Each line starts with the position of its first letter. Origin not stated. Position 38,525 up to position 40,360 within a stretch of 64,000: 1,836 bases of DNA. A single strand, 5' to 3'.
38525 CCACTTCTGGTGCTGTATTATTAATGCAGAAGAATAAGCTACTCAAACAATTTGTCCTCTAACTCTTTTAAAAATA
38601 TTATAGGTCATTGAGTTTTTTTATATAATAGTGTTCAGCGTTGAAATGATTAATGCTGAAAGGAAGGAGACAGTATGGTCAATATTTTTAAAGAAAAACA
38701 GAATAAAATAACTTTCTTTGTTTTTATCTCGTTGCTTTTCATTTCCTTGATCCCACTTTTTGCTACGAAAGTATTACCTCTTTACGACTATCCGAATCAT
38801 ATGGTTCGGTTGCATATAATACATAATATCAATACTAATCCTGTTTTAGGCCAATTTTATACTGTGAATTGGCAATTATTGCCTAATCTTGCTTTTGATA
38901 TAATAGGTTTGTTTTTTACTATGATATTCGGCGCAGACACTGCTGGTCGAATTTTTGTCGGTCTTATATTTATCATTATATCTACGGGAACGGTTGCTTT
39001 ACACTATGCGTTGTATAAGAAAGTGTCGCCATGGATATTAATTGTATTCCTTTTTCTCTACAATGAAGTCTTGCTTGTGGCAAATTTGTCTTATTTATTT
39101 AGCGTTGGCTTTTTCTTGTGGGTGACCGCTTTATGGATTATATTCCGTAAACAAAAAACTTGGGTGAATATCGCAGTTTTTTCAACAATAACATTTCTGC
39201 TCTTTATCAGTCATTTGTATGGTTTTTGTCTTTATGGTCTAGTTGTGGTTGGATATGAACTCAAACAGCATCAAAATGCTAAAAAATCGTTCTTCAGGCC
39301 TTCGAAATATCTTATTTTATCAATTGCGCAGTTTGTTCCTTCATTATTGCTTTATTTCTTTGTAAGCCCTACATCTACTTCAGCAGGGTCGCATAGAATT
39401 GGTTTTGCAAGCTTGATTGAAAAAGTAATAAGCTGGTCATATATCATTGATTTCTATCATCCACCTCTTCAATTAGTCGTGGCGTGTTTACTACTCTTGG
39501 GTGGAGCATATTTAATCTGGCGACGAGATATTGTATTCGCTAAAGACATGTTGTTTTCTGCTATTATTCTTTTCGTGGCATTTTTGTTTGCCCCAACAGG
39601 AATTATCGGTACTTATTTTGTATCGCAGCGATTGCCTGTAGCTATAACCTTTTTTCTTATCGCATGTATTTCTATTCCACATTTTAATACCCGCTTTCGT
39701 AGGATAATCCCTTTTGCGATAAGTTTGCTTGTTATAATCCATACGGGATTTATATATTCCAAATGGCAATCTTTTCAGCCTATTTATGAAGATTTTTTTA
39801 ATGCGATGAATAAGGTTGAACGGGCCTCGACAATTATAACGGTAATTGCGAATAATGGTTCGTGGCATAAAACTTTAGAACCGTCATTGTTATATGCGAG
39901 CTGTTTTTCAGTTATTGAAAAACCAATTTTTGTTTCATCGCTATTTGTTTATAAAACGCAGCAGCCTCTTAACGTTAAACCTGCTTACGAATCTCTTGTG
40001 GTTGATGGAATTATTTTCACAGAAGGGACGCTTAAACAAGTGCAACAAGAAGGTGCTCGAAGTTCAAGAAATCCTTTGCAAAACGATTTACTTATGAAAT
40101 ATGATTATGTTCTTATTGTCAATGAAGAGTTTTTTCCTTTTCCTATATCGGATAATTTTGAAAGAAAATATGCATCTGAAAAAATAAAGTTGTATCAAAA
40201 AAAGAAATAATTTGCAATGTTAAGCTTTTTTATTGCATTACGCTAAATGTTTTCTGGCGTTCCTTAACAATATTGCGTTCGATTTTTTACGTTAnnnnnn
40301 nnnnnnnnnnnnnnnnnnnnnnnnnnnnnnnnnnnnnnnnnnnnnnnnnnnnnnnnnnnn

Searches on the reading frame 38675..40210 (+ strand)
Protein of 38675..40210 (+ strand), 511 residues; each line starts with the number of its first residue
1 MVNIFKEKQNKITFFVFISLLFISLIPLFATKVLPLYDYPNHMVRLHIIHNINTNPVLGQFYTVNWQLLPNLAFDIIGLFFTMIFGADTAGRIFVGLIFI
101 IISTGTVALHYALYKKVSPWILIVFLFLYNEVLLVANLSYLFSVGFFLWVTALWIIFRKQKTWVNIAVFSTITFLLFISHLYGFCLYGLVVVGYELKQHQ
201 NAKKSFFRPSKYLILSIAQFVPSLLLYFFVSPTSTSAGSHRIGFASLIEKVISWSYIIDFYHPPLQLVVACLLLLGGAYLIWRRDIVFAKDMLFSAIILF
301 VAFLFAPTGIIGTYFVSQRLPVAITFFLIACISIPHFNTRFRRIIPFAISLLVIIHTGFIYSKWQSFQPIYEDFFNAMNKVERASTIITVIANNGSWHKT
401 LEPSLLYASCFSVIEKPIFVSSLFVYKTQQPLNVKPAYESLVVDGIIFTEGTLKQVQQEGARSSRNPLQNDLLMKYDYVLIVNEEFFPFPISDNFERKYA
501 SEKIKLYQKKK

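Call 9: search_protein_families(library=ncbifam, proteins=[window:38675-40210:+], max_evalue=0.000001)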
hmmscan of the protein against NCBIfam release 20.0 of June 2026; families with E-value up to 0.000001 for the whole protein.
window:38675-40210:+ (511 aa): 0 families

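Call 10: search_protein_families(library=pfam, proteins=[window:38675-40210:+], max_evalue=0.01)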
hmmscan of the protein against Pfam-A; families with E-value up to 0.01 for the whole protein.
window:38675-40210:+ (511 aa): 0 families

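Call 17: search_protein_families(library=ncbifam, proteins=[window:38675-40210:+], max_evalue=1)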
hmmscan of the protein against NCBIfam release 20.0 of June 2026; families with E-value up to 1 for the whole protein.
window:38675-40210:+ (511 aa): 0 families

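Call 44: search_protein_representatives(protein=window:38675-40210:+)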
Query: 511 residues. Proteins with E-value up to 0.001 (for the whole library): 3222; up to 1e-10: 1970; up to 1e-30: 488. The best 150 are listed.
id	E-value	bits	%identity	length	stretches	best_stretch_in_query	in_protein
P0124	0.0e+00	1126.8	100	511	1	1-511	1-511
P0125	4.0e-80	286.7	35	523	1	14-502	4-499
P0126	3.2e-79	283.8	33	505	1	20-508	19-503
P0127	7.4e-78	279.3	32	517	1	7-507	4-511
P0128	7.8e-73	262.7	32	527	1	16-507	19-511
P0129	5.7e-72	259.9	34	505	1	17-440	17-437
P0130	1.2e-69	252.2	33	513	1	12-481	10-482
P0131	1.2e-66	242.3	32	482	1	25-507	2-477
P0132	5.2e-66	240.2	31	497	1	19-508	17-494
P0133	2.1e-65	238.2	32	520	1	12-483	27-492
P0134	2.2e-65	238.2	34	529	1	15-444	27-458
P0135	6.4e-65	236.6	34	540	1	17-442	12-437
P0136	4.3e-63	230.6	31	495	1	15-441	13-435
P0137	2.0e-62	228.3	31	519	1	10-508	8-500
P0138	4.6e-61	223.9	31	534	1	16-509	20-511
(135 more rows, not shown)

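Call 48: search_protein_families(library=pfam, alignment_id=A2, max_evalue=0.01)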
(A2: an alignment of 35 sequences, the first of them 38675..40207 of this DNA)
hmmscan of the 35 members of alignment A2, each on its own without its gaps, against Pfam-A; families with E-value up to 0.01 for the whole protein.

A. member 1, window:38675-40207:+ (511 aa): 0 families

B. families by the number of members that match (of 35 scanned): 2 families
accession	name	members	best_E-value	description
PF15611.11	EH_Signature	1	0.0044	EH_Signature domain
PF04834.18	Adeno_E3_14_5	1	0.0091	Early E3 14.5 kDa protein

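Call 84: predict_structure(protein=window:38675-40207:+)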
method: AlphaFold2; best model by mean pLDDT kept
length: 511 residues; sequences in the alignment: 1
mean_pLDDT: 45.1   pTM: 0.32
mean pLDDT of the five models: 45.1, 42.9, 41.5, 41.4, 40.6
residues with pLDDT >= 90: 0; 70-90: 32; 50-70: 126; < 50: 353
segments of 3 or more residues with pLDDT < 50: 1-11, 27-29, 31-72, 79-86, 90-93, 98-147, 159-161, 203-216, 254-260, 307-329, 349-511
pLDDT, mean of each block of 10 residues (from residue 1): 40 54 50 39 38 38 39 49 47 47 47 42 42 43 47 49 52 56 63 62 47 50 54 50 55 44 67 77 73 75 55 42 47 50 49 44 38 36 29 30 31 28 27 24 29 40 36 35 30 32 33 33
secondary structure, 60 per line:
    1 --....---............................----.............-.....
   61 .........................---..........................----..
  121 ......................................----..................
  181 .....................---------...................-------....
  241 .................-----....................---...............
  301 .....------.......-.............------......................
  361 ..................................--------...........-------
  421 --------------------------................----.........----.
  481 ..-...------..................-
elements in order: H3-6 H10-37 H42-54 H56-85 H89-114 H119-158 H163-201 H211-229 H237-257 H263-282 H286-305 H312-318 H320-332 H339-394 H403-413 E447-449 H450-462 H467-475 E480-482 H493-510
